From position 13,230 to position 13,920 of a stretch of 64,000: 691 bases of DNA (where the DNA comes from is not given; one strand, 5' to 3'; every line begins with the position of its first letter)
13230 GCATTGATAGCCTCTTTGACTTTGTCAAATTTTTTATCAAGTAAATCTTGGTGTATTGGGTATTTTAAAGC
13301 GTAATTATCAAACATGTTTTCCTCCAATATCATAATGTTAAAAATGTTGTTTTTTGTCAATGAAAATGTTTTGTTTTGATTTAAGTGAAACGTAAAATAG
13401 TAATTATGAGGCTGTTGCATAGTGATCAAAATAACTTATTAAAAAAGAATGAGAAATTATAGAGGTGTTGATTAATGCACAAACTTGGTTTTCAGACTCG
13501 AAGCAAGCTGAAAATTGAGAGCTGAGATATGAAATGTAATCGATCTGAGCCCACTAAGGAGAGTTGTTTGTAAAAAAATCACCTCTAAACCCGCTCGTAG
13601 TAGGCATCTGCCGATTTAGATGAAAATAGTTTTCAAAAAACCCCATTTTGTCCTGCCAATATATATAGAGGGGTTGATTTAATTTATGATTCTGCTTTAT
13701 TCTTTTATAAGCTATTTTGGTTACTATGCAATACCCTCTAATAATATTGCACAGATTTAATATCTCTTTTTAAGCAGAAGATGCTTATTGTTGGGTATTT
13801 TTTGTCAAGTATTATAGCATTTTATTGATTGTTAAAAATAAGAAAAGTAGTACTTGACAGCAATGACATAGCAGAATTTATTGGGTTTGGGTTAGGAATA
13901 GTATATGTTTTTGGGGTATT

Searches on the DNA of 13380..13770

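Call 66: search_rna_families(source=window, start=13380, end=13770, threshold=evalue, max_evalue=0.1)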
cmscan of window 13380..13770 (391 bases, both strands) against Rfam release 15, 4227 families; matches with E-value up to 0.1: 0.
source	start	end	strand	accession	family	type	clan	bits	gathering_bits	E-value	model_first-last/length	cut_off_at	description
